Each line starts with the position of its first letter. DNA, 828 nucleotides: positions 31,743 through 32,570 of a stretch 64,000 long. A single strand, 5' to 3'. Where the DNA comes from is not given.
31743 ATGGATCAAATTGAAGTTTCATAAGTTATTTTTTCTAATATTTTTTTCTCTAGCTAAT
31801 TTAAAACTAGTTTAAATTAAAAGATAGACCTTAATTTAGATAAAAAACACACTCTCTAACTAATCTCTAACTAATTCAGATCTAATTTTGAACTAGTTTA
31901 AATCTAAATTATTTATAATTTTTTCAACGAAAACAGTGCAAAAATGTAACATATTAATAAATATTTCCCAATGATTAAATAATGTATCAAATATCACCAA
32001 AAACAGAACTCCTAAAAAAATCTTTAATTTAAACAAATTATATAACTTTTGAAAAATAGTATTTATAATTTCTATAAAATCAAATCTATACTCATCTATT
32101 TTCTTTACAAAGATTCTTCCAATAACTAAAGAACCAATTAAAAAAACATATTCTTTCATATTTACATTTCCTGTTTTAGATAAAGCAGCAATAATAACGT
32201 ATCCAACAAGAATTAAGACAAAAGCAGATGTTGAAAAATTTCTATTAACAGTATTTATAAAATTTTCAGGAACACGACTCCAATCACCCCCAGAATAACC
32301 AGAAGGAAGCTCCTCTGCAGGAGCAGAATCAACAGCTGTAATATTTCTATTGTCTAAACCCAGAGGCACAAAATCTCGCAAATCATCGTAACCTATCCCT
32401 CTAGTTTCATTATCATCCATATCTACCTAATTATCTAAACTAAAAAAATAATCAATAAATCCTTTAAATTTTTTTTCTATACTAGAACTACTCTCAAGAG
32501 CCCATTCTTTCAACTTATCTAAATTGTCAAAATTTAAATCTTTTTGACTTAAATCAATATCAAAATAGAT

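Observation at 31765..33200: Two unannotatable genes (257-aa cytoplasmic + 175-aa 3-TM protein) between mod and res of a Type III RM operon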

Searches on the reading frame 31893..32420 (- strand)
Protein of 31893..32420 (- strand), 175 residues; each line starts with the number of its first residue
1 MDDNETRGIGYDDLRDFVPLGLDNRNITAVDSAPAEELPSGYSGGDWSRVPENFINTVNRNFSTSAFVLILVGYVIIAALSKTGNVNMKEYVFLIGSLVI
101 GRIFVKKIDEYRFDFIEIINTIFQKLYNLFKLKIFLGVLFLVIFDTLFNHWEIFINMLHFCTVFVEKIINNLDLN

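Call 3: search_protein_families(library=pfam, proteins=[window:31893-32420:-], max_evalue=1)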
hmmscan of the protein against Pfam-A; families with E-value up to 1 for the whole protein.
window:31893-32420:- (175 aa): 0 families

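Call 4: search_protein_families(library=padloc, proteins=[window:31893-32420:-], max_evalue=1)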
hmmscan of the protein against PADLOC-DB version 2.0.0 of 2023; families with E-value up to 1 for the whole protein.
window:31893-32420:- (175 aa): 0 families

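Call 5: search_protein_families(library=ncbifam, proteins=[window:31893-32420:-], max_evalue=1)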
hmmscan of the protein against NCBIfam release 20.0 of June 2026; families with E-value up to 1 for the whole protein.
window:31893-32420:- (175 aa): 0 families

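Call 7: find_homologous_proteins(query=window:31893-32420:-, max_evalue=0.001)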
Query window:31893-32420:- (175 aa): 2 proteins with E <= 0.001 among 112 candidates.
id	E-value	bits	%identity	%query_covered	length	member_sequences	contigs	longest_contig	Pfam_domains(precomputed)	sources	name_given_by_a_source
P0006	2.5e-109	381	100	100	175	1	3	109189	-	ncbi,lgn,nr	ncbi:hypothetical protein KKG22_04810 [Patescibacteria group bacterium]|nr:hypothetical protein [Pat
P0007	2.9e-10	58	32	91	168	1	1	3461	-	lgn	-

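Call 8: search_protein_families(library=phrogs, proteins=[window:31893-32420:-], max_evalue=1)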
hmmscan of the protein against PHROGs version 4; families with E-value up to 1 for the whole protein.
window:31893-32420:- (175 aa): 0 families

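Call 19: find_homologous_proteins(query=A2, max_evalue=0.01)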
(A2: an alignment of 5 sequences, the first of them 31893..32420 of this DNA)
Query A2 (5 sequences) (175 aa, profile of the alignment): 9 proteins with E <= 0.01 among 2963 candidates.
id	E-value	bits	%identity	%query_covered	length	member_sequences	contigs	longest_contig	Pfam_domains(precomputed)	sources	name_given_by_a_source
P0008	5.4e-72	259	32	92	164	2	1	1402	-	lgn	-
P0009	8.0e-71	255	31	86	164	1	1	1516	-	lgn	-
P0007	2.4e-68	247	32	91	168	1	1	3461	-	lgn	-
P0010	2.1e-67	244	30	95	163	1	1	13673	-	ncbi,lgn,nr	ncbi:MAG: hypothetical protein Q8P68_00985 [Candidatus Peregrinibacteria bacterium]|nr:hypothetical 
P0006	6.9e-57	210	100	100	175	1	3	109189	-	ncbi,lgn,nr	ncbi:hypothetical protein KKG22_04810 [Patescibacteria group bacterium]|nr:hypothetical protein [Pat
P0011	3.6e-44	168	32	93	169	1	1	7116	-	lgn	-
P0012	1.1e-42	164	35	51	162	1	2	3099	-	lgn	-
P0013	2.1e-40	156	33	86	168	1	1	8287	-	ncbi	-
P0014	1.3e-29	121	32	85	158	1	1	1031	-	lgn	-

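Call 20: find_encoding_contigs(protein=P0011, flank=10000, max_places=3)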
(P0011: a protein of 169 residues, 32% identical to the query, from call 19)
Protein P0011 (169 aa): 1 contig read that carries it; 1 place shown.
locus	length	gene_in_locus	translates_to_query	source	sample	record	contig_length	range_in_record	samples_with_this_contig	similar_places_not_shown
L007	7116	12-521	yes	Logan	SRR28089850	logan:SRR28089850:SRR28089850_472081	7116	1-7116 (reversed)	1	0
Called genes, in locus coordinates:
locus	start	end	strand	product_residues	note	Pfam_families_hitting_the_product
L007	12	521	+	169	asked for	-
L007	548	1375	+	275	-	PF02498:Bro-N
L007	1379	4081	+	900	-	PF04851:ResIII, PF00270:DEAD, PF19778:RE_endonuc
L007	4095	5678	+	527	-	PF05970:PIF1, PF13604:AAA_30, PF13245:AAA_19, PF13401:AAA_22 (weak), PF13479:AAA_24 (weak), PF02689:Herpes_Helicase (weak), PF13538:UvrD_C_2 (weak), PF13280:WYL (weak), +1 more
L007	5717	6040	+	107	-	PF02635:DsrE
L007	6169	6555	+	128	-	-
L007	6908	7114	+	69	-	?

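Call 21: find_encoding_contigs(protein=P0013, flank=10000, max_places=3)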
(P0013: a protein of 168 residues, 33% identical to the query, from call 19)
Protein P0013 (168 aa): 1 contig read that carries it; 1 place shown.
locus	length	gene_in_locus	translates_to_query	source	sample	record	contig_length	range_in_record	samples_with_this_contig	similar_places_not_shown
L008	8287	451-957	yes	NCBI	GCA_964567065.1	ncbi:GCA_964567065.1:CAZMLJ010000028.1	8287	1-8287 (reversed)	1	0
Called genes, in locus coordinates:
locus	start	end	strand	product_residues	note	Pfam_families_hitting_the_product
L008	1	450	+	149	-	?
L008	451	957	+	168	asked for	-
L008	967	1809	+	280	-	PF02498:Bro-N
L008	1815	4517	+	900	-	PF04851:ResIII, PF00270:DEAD (weak), PF19778:RE_endonuc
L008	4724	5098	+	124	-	-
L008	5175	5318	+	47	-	-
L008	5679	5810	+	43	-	-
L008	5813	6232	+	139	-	-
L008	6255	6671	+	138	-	-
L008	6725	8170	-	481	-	PF00395:SLH, PF00565:SNase, PF00932:LTD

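Call 22: find_encoding_contigs(protein=P0012, flank=10000, max_places=3)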
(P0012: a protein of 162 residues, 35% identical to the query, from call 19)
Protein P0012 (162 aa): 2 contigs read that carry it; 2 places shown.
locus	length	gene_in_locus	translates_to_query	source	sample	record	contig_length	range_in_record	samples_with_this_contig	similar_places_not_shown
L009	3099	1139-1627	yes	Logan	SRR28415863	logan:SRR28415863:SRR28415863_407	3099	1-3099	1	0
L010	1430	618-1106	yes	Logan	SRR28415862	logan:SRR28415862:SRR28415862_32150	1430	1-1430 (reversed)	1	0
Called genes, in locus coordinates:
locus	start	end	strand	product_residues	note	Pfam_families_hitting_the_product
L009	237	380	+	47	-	-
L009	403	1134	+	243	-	-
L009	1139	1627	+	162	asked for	-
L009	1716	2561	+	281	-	PF02498:Bro-N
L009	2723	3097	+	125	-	?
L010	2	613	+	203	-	?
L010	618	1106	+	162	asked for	-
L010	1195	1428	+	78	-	?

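Call 23: find_encoding_contigs(protein=P0014, flank=10000, max_places=3)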
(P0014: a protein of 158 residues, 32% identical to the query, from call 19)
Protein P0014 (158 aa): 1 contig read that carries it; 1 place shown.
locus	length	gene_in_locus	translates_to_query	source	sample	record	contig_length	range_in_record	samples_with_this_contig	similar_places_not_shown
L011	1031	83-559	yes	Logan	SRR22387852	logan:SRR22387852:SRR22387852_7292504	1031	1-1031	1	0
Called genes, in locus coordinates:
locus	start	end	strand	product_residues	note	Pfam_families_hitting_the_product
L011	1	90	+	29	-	?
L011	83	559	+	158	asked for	-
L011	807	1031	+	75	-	?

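Call 75: find_related_loci(query=A2, collection=viral_contigs, flank=10000)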
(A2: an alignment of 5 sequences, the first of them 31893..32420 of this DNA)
Query A2 (175 aa) in viral_contigs; peptide patterns used: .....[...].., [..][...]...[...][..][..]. (x = any residue, [..] = any of these).
388 stretches matched a pattern, but none encodes a relative of the query by tblastn (E <= 1e-3).

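Call 86: search_protein_families(library=padloc, proteins=[L007:548-1375:+, L008:967-1809:+], max_evalue=0.001)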
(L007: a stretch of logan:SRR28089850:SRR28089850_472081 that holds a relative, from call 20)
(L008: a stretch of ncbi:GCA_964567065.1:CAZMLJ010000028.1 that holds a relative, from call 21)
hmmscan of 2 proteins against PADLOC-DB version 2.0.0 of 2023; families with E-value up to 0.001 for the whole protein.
L007:548-1375:+ (275 aa): 3 families
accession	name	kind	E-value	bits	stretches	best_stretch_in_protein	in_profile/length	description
PDLC04920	PDC-S13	-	1.5e-111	370.3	1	5-272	4-274/286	-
PDLC04919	PDC-S13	-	1.1e-06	26.1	1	149-241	143-236/281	-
PDLC04841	PDC-S04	-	2.9e-05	21.8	1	8-107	7-112/292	-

L008:967-1809:+ (280 aa): 4 families
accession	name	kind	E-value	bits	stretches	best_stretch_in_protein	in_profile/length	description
PDLC04919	PDC-S13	-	2.6e-115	382.5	1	1-274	1-276/281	-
PDLC03083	Specificity_I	-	1.2e-46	157.2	1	10-273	2-271/717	Type I specificity subunit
PDLC04871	PDC-S05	-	1e-31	108.3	1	3-143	4-143/468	-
PDLC04918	PDC-S13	-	1.6e-18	65.5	1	11-98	10-100/214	-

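Call 87: predict_structure(alignment_id=A7)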
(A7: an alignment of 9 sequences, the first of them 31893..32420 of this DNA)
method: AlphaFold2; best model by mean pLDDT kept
length: 175 residues; sequences in the alignment: 9
mean_pLDDT: 62.1   pTM: 0.25
mean pLDDT of the five models: 62.1, 58.3, 56.5, 55.6, 53.0
residues with pLDDT >= 90: 0; 70-90: 72; 50-70: 54; < 50: 49
segments of 3 or more residues with pLDDT < 50: 1-10, 16-49
pLDDT, mean of each block of 10 residues (from residue 1): 41 46 32 37 41 51 66 74 68 75 66 58 68 74 84 87 85 66
secondary structure, 60 per line:
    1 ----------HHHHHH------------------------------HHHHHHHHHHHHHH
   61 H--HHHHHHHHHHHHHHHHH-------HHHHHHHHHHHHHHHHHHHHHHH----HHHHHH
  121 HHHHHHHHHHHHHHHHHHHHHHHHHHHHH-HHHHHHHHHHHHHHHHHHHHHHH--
elements in order: H11-16 H47-61 H64-80 H88-110 H115-149 H151-173
